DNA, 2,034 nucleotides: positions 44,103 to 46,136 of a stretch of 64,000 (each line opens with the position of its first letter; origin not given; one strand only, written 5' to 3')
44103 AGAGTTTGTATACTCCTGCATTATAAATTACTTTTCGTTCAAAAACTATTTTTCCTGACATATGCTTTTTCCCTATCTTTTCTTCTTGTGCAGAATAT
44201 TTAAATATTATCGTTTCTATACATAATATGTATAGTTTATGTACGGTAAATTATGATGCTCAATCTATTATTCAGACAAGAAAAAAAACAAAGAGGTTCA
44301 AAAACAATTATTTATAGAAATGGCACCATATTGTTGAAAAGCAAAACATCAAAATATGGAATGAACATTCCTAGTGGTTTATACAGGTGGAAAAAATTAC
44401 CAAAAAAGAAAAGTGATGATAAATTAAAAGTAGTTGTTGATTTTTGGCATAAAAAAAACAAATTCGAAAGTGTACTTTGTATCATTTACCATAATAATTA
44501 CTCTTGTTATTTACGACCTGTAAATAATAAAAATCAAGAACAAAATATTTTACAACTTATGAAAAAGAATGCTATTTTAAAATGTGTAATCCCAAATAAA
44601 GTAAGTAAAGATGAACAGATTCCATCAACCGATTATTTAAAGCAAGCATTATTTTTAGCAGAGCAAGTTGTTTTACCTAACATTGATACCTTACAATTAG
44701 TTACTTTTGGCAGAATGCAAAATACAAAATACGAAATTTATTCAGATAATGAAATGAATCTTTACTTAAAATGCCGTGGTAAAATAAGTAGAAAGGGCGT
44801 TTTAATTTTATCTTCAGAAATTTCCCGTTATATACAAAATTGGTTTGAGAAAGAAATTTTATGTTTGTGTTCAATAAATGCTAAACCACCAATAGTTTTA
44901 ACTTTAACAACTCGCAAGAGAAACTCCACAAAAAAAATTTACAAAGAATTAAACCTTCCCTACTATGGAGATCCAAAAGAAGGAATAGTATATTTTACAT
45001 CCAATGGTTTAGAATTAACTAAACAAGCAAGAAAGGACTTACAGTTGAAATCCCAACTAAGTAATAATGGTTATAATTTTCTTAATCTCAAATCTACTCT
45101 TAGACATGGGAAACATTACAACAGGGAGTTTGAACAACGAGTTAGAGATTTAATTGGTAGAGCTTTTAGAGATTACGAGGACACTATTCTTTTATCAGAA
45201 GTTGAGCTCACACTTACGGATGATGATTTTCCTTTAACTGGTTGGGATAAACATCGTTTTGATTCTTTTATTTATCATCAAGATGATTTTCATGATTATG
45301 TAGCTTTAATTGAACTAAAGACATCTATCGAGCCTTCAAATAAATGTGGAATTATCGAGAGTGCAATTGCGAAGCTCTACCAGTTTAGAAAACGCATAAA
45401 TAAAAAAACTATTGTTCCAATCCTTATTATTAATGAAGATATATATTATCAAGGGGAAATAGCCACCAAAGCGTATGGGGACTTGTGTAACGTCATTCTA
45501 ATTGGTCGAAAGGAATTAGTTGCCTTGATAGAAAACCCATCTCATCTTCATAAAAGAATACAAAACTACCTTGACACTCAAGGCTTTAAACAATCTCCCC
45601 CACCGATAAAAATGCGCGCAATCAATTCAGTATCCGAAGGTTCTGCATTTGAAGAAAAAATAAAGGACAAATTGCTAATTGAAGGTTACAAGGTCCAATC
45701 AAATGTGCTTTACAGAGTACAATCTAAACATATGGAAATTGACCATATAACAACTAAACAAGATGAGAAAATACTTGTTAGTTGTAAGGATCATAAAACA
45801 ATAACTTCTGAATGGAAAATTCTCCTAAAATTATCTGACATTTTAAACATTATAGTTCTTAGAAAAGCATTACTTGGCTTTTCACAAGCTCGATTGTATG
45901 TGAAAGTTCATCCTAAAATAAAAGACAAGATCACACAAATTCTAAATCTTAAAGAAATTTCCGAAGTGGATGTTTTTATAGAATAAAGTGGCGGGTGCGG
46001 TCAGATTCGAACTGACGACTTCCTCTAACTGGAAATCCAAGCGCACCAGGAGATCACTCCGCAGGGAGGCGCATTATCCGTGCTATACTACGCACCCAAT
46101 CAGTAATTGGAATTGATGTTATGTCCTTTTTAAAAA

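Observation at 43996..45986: AbrB-like regulator divergent from a 577-aa dual PD-(D/E)xK protein: candidate uncharacterised defence module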

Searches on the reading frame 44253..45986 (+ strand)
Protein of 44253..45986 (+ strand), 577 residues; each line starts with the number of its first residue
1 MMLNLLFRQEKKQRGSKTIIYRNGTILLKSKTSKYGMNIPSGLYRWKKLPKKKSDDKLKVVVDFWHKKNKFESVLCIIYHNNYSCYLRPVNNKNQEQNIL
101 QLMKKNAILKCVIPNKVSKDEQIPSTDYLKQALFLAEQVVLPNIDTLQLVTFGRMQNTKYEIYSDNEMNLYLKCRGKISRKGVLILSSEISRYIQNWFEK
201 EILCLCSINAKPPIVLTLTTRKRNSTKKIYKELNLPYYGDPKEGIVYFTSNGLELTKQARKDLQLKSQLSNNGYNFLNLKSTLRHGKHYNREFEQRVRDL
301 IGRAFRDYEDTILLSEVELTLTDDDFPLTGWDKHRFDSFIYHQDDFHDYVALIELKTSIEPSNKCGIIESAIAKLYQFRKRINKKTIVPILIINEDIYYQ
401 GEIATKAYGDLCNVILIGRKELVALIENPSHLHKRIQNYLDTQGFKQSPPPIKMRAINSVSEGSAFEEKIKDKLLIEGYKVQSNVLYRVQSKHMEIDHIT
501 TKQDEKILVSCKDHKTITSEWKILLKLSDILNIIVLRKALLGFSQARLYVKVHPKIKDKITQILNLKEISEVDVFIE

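Call 6: search_protein_families(library=pfam, proteins=[window:44253-45986:+], max_evalue=1)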
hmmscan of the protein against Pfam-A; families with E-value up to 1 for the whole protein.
window:44253-45986:+ (577 aa): 3 families
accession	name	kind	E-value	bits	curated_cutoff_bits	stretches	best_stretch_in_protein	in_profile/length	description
PF22526.2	DUF7000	-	0.015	15.4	27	1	55-122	67-134/156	Domain of unknown function (DUF7000)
PF08378.17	NERD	-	0.052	14.5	22.1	1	463-520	2-64/111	Nuclease-related domain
PF20212.3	DUF6572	-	0.98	10.2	27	0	493-533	6-46/106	Family of unknown function (DUF6572)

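Call 7: search_protein_families(library=padloc, proteins=[window:44253-45986:+], max_evalue=1)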
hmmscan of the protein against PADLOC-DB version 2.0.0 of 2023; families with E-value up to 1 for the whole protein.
window:44253-45986:+ (577 aa): 0 families

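Call 8: search_protein_families(library=ncbifam, proteins=[window:44253-45986:+], max_evalue=1)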
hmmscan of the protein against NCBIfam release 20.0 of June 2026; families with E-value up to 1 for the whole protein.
window:44253-45986:+ (577 aa): 0 families

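Call 9: find_homologous_proteins(query=window:44253-45986:+, max_evalue=0.001)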
Query window:44253-45986:+ (577 aa): 8 proteins with E <= 0.001 among 8000 candidates.
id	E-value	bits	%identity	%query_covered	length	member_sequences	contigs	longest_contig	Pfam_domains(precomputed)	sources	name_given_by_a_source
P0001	2.9e-277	939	100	73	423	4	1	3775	-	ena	-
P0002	8.0e-260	881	68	100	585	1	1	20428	-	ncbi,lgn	-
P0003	2.8e-256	869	66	100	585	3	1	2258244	-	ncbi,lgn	-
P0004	2.0e-251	853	65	100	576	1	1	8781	-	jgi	-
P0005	5.4e-201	687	54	100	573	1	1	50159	-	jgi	-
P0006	5.5e-116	406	40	97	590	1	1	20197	-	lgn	-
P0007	2.0e-108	381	36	98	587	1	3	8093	-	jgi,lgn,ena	-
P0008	1.5e-107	379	36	98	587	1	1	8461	-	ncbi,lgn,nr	ncbi:MAG: hypothetical protein JXA54_06250 [Candidatus Heimdallarchaeota archaeon]|nr:hypothetical p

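Call 10: search_solved_structures(query=window:44253-45986:+, max_evalue=10, show_alignments=2)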
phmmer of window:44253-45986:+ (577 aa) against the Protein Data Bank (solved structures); distinct sequences matched with E-value up to 10: 0.

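Call 14: find_encoding_contigs(protein=P0003, flank=8000, max_places=3)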
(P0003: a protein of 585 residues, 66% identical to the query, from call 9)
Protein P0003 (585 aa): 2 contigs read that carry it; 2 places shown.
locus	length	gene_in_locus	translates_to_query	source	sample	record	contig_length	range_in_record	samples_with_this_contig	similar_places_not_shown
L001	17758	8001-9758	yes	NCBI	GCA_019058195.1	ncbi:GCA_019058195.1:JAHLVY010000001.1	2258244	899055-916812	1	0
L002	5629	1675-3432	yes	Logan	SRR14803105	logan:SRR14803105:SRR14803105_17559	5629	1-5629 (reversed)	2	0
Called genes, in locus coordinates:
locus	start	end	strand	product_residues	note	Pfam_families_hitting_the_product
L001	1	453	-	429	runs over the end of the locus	PF00578:AhpC-TSA, PF08534:Redoxin (weak), PF00085:Thioredoxin (weak), PF13905:Thioredoxin_8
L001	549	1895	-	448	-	PF04307:YdjM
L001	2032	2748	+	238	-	PF00702:Hydrolase, PF13419:HAD_2, PF13242:Hydrolase_like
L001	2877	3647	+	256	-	PF13183:Fer4_8 (faint), PF12797:Fer4_2 (faint), PF12838:Fer4_7 (faint), PF13237:Fer4_10 (weak), PF00037:Fer4 (weak), PF13187:Fer4_9 (weak), PF14697:Fer4_21 (weak), PF00037:Fer4 (weak), +3 more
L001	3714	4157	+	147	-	PF14534:DUF4440 (weak)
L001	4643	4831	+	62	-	-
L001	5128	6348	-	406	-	PF08309:LVIVD (faint)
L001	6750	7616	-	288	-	-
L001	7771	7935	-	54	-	-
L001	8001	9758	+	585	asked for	-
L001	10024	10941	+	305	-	-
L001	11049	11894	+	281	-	PF24838:8xMP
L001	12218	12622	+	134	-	-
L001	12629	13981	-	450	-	-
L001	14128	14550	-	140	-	-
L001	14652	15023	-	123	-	-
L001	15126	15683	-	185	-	PF01035:DNA_binding_1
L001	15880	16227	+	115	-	-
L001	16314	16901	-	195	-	PF00198:2-oxoacid_dh (weak)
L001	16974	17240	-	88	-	PF00198:2-oxoacid_dh (weak)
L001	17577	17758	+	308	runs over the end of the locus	-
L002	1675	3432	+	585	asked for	-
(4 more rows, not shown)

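Call 15: find_encoding_contigs(protein=P0005, flank=8000, max_places=3)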
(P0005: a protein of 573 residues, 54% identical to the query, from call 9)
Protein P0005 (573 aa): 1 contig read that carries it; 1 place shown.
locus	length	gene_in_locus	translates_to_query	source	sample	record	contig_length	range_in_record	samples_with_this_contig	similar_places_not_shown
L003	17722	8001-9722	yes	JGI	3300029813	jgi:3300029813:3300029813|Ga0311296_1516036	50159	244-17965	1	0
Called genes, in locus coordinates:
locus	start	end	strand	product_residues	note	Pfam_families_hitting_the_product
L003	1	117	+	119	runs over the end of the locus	?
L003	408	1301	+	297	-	PF12717:Cnd1 (weak), PF02985:HEAT (faint), PF13646:HEAT_2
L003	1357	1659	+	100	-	-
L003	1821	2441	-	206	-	-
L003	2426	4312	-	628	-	-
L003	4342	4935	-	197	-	-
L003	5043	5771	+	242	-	PF12705:PDDEXK_1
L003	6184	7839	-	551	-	PF14528:LAGLIDADG_3 (faint)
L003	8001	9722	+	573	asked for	-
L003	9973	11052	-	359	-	-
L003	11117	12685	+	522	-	PF05048:NosD (weak), PF13229:Beta_helix, PF05048:NosD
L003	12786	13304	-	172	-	PF13302:Acetyltransf_3, PF00583:Acetyltransf_1, PF13508:Acetyltransf_7 (weak)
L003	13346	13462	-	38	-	-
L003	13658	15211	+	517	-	PF13229:Beta_helix, PF05048:NosD, PF04151:PPC (weak)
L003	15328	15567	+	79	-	-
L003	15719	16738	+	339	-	PF01073:3Beta_HSD, PF01370:Epimerase, PF02719:Polysacc_synt_2 (faint), PF04321:RmlD_sub_bind, PF07993:NAD_binding_4, PF13460:NAD_binding_10, PF16363:GDP_Man_Dehyd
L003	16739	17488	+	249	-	PF02517:Rce1-like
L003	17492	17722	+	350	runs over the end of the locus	PF04321:RmlD_sub_bind (weak), PF05368:NmrA (faint), PF01073:3Beta_HSD, PF01370:Epimerase, PF02719:Polysacc_synt_2 (weak), PF07993:NAD_binding_4, PF13460:NAD_binding_10, PF16363:GDP_Man_Dehyd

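Call 16: find_encoding_contigs(protein=P0002, flank=8000, max_places=2)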
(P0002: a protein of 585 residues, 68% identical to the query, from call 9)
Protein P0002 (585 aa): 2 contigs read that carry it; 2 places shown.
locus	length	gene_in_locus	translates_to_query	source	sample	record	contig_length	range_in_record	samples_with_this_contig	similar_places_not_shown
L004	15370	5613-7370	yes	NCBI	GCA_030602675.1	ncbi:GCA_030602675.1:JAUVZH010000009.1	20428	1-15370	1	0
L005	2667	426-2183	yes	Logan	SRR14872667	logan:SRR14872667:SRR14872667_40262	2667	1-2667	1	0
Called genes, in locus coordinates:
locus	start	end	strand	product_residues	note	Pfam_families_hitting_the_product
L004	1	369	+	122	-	?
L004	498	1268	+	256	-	PF13183:Fer4_8 (faint), PF12797:Fer4_2 (faint), PF12838:Fer4_7 (faint), PF13237:Fer4_10 (weak), PF00037:Fer4 (weak), PF13187:Fer4_9 (weak), PF14697:Fer4_21 (weak), PF00037:Fer4 (weak), +3 more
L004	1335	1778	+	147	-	PF14534:DUF4440 (weak)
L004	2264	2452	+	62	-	-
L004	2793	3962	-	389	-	PF08309:LVIVD (faint)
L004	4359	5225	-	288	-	-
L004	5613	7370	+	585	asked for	-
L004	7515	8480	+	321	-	PF24838:8xMP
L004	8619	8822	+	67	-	-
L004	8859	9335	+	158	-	-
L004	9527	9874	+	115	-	-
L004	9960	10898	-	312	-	PF00198:2-oxoacid_dh (weak)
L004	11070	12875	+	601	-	PF00301:Rubredoxin, PF02776:TPP_enzyme_N, PF00205:TPP_enzyme_M, PF02775:TPP_enzyme_C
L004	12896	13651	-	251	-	PF03853:YjeF_N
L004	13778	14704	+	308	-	-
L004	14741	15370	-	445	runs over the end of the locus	-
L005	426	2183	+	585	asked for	-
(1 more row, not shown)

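Call 17: find_encoding_contigs(protein=P0004, flank=8000, max_places=2)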
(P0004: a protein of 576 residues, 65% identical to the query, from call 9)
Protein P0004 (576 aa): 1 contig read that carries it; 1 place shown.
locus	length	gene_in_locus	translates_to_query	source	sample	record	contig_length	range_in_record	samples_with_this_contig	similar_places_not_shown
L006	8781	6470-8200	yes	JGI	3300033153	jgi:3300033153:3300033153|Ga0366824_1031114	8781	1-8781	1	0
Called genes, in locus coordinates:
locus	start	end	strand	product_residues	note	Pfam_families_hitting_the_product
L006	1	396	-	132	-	PF00578:AhpC-TSA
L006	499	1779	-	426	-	PF00085:Thioredoxin, PF00578:AhpC-TSA (weak), PF08534:Redoxin, PF13905:Thioredoxin_8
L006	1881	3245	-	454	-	PF04307:YdjM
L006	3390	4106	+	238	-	PF00702:Hydrolase, PF13419:HAD_2, PF13242:Hydrolase_like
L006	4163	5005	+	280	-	PF13484:Fer4_16 (faint), PF13183:Fer4_8 (faint), PF00037:Fer4 (weak), PF13237:Fer4_10 (faint), PF14697:Fer4_21 (faint), PF12838:Fer4_7 (weak), PF13187:Fer4_9 (weak)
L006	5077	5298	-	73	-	-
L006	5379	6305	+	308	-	-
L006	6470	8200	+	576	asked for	-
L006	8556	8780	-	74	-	?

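Call 18: find_encoding_contigs(protein=P0006, flank=8000, max_places=2)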
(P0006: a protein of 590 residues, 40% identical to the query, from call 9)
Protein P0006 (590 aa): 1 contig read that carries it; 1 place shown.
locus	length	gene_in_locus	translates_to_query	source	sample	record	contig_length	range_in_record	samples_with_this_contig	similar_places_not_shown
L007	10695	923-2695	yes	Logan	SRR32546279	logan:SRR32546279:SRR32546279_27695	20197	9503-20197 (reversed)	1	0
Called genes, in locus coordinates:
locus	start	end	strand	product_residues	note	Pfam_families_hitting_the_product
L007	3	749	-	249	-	?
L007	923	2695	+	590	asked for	-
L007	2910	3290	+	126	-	-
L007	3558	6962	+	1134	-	PF18884:TSP3_bac (weak)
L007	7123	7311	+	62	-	PF02775:TPP_enzyme_C (weak)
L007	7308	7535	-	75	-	-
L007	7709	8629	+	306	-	-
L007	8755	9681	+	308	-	PF13302:Acetyltransf_3 (faint), PF00583:Acetyltransf_1, PF13527:Acetyltransf_9 (weak), PF13673:Acetyltransf_10, PF12746:GNAT_acetyltran (weak), PF08445:FR47, PF13508:Acetyltransf_7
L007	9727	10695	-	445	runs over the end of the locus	-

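Call 19: find_encoding_contigs(protein=P0008, flank=8000, max_places=2)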
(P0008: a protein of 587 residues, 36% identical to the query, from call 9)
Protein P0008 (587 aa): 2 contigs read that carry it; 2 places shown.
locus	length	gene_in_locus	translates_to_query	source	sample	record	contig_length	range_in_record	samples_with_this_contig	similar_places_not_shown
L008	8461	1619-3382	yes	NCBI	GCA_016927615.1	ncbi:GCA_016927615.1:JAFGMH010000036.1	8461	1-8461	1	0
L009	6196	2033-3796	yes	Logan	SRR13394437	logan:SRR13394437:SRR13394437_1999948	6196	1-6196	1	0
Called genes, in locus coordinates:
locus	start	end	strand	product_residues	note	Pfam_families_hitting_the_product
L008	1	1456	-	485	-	PF14528:LAGLIDADG_3 (faint)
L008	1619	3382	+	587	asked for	-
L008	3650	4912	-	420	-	-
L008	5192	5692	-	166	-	-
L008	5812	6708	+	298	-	-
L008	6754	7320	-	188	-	PF01035:DNA_binding_1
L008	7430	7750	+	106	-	-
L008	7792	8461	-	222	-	?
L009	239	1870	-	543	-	PF14528:LAGLIDADG_3 (faint)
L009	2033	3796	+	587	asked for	-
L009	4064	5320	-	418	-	-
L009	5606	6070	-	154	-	-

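Call 20: find_encoding_contigs(protein=P0007, flank=8000, max_places=3)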
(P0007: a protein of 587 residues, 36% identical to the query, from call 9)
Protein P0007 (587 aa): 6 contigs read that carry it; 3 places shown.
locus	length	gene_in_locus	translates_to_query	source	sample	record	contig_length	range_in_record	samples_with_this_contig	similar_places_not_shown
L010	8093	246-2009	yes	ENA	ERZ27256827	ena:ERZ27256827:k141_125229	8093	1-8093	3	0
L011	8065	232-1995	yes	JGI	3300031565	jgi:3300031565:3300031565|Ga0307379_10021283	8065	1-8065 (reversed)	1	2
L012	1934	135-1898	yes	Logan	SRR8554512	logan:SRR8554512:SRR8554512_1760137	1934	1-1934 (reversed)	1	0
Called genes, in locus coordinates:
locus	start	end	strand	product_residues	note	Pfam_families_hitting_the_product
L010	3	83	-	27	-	?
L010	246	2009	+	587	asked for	-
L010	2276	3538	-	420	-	-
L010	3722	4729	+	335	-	-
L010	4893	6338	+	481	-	PF03130:HEAT_PBS (faint), PF13513:HEAT_EZ (faint), PF02985:HEAT (faint), PF13646:HEAT_2, PF04326:SLFN_AlbA_2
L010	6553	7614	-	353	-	-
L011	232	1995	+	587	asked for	-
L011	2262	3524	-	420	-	-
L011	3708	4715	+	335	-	-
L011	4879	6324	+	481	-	PF03130:HEAT_PBS (faint), PF13513:HEAT_EZ (faint), PF02985:HEAT (faint), PF13646:HEAT_2, PF04326:SLFN_AlbA_2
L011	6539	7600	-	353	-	-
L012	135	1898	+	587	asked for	-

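Call 22: predict_structure(alignment_id=A1)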
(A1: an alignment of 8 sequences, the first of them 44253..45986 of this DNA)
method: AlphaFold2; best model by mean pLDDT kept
length: 577 residues; sequences in the alignment: 8
mean_pLDDT: 80.7   pTM: 0.72
mean pLDDT of the five models: 80.7, 78.1, 74.4, 68.5, 67.8
residues with pLDDT >= 90: 178; 70-90: 292; 50-70: 79; < 50: 28
segments of 3 or more residues with pLDDT < 50: 142-155, 323-325, 361-363, 458-462
pLDDT, mean of each block of 10 residues (from residue 1): 79 75 91 90 89 90 85 87 88 74 87 76 85 76 44 54 69 78 76 71 77 82 68 72 75 73 79 78 66 90 87 84 55 82 82 81 67 90 88 87 88 92 94 92 65 64 78 94 86 86 91 91 87 92 93 92 83 91
secondary structure, 60 per line:
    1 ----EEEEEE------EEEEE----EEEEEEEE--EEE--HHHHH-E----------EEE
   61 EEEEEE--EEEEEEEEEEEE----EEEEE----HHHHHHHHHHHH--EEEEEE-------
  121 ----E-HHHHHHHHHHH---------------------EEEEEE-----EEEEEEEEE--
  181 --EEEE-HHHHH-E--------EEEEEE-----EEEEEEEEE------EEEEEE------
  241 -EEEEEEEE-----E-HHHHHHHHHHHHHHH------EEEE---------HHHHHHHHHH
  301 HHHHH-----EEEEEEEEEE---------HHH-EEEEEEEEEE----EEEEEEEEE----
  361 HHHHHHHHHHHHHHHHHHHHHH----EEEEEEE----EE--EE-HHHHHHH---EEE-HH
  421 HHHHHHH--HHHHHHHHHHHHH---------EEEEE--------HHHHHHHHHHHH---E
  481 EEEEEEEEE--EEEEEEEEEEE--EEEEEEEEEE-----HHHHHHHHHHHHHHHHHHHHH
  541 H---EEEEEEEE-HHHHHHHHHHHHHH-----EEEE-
elements in order: E5-10 E17-21 E26-33 E36-38 H41-45 E58-66 E69-80 E85-89 H94-105 E108-113 H127-137 E159-164 E170-178 E183-186 H188-192 E203-208 E214-222 E229-234 E242-249 H257-271 E278-281 H291-305 E311-320 E334-343 E348-356 H361-382 E387-393 H405-411 E415-417 H419-427 H430-442 E452-456 H465-476 E480-489 E492-502 E505-514 H520-541 E545-552 H554-567 E573-576
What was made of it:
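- On PD-(D/E)xK nuclease superfamily (both modules of the 577-aa protein): The element order in the AlphaFold model is H291-305, E311-320, E334-343, E348-356, H361-382, E387-393 for module 1 and H465-476, E480-489, E492-502, E505-514, H520-541, E545-552 for module 2 (call 22).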

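Call 23: search_protein_representatives(alignment_id=A1)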
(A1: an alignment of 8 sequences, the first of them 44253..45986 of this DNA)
Query: 8 sequences, 576 profile positions. Proteins with E-value up to 0.001 (for the whole library): 59; up to 1e-10: 51; up to 1e-30: 35. The best 59 are listed.
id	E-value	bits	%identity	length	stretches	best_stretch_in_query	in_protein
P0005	2.5e-275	930.9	-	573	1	1-575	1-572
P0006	2.0e-254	861.9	-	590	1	1-576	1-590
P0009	4.7e-209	712.1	-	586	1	1-575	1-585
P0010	2.1e-116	406.2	-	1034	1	2-574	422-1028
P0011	3.2e-116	405.6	-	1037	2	2-575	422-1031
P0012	1.5e-101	357.2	-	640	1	5-575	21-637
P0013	6.0e-93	328.7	-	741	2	4-451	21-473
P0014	1.2e-88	314.5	-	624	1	3-576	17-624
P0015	8.9e-88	311.7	-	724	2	3-479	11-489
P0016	7.3e-87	308.6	-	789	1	3-576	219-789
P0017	1.3e-86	307.8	-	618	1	2-562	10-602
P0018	1.8e-86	307.4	-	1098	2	4-570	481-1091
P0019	9.6e-86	304.9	-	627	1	4-576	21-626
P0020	2.1e-83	297.2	-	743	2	2-441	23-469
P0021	2.0e-81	290.6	-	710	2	3-454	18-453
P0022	2.9e-81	290.2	-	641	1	3-574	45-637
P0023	8.3e-81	288.6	-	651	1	4-561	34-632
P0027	5.8e-77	275.9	-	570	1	5-575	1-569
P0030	1.0e-71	258.6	-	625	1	2-553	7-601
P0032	2.5e-70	254.0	-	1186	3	3-448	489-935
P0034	1.4e-68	248.3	-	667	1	3-574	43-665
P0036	9.5e-67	242.2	-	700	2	4-477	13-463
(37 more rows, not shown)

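Call 26: fold_search(model_id=the predicted structure, library=pdb)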
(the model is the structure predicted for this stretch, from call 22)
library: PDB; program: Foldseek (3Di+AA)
matches with E <= 10: 889; with E <= 0.001: 7
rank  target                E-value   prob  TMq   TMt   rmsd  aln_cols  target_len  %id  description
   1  9u49_A                2.8e-04  1.00  0.19  0.27  11.6       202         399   13  crystal structure of Cdn1 in complex with cA4 (released 2026-02-04)
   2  5e1r_F                4.2e-04  0.77  0.12  0.17  19.2       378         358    8  Crystal structure of pecan (carya illinoinensis) vicilin, a new food allergen (released 2016-08-10)
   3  3s7i_A                4.7e-04  0.69  0.12  0.17  16.6       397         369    8  Crystal structure of Ara h 1 (released 2011-09-21)
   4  6l4c_A                5.2e-04  0.66  0.11  0.17  18.7       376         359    7  Crystal structure of vicilin from Corylus avellana (Hazelnut) (released 2019-12-04)
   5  6v7j_C                7.7e-04  0.44  0.11  0.15  18.6       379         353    9  The C2221 crystal form of canavalin at 173 K (released 2020-02-19)
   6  4f0p_C                8.1e-04  0.90  0.13  0.16  20.0       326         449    9  MspJI Restriction Endonuclease - P31 Form (released 2012-08-08)
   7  3smh_A                9.0e-04  0.54  0.11  0.16  17.2       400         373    7  Crystal structure of major peanut allergen Ara h 1 (released 2012-02-15)
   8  1y88                  1.1e-03  1.00  0.14  0.37   4.7       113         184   16  Crystal Structure of Protein of Unknown Function AF1548 (released 2004-12-21)
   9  1xmx                  1.1e-03  1.00  0.19  0.28  12.2       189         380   14  Crystal structure of protein VC1899 from Vibrio cholerae (released 2004-11-16)
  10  3smh_C                1.2e-03  0.51  0.12  0.16  17.4       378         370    8  Crystal structure of major peanut allergen Ara h 1 (released 2012-02-15)
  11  7u1i_A                1.2e-03  0.47  0.11  0.16  19.1       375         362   10  Crystal structure of Pisum sativum vicilin (released 2022-03-16)
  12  6v7g                  1.3e-03  0.44  0.11  0.15  18.4       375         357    9  Binding of Benzoic Acid and Anions Within the Cupin Domains of the Vicillin Protein Canavalin from Jack Bean (canavalia  (released 2020-02-19)
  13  3smh_F                1.3e-03  0.51  0.11  0.16  16.5       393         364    8  Crystal structure of major peanut allergen Ara h 1 (released 2012-02-15)
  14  5hi0                  1.4e-03  0.35  0.10  0.14  18.1       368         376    9  The Substrate Binding Mode and Chemical Basis of a Reaction Specificity Switch in Oxalate Decarboxylase (released 2016-04-06)
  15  3smh_E                1.5e-03  0.51  0.11  0.16  16.8       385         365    7  Crystal structure of major peanut allergen Ara h 1 (released 2012-02-15)
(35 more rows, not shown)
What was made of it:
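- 45615..45986 (+): 577-aa protein, residues ~455-577 plus stop: PD-(D/E)xK module 2 of NERD/Hjc/Mrr type (E467, N484, E495, D497, S510-C511-K512). Foldseek hits to Card1, Can2, Cdn1 and AF1548 at probability 1.0 (call 26).
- On PD-(D/E)xK nuclease superfamily (both modules of the 577-aa protein): Foldseek gives probability 1.0 to AF1548, Card1, Can2 and Cdn1 (call 26).
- Closest known: CRISPR-ancillary CARF nucleases Card1 / Can2 / Cdn1. Same: They are the best structural matches for the nuclease part, at probability 1.0 with rmsd 3-5 A over 117-160 columns (call 26).
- Closest known: Solitary restriction enzymes with a recognition domain plus a PD-. Same: Both are low-ranking Foldseek hits (call 26).
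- Foldseek hits to Card1, Can2, Cdn1, AF1548, MspJI and FokI (call 26). MspJI, a modification-dependent enzyme, is among the Foldseek hits (call 26).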

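Call 30: find_related_loci(query=A1, collection=genome_contigs, flank=10000)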
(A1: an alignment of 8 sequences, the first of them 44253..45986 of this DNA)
Query A1 (577 aa) in genome_contigs; peptide patterns used: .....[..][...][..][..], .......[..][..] (x = any residue, [..] = any of these).
41 stretches matched a pattern; 2 encode a relative of the query (tblastn E <= 1e-3); 2 distinct loci.
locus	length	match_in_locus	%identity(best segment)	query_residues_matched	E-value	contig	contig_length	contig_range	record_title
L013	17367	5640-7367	68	2-577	0e+0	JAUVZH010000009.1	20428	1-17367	MAG: Candidatus Heimdallarchaeota archaeon isolate CSMAG_1263 CSMAG_1263_k141_1159667_length_20428_cov_6.0000, whole gen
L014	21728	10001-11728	66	2-577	0e+0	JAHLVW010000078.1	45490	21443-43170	MAG: Candidatus Heimdallarchaeota archaeon isolate 12F4_9 k141_54478, whole genome shotgun sequence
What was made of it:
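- Tried and rejected: Genome-collection scan: found only two close loci because the patterns were narrow (call 30).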
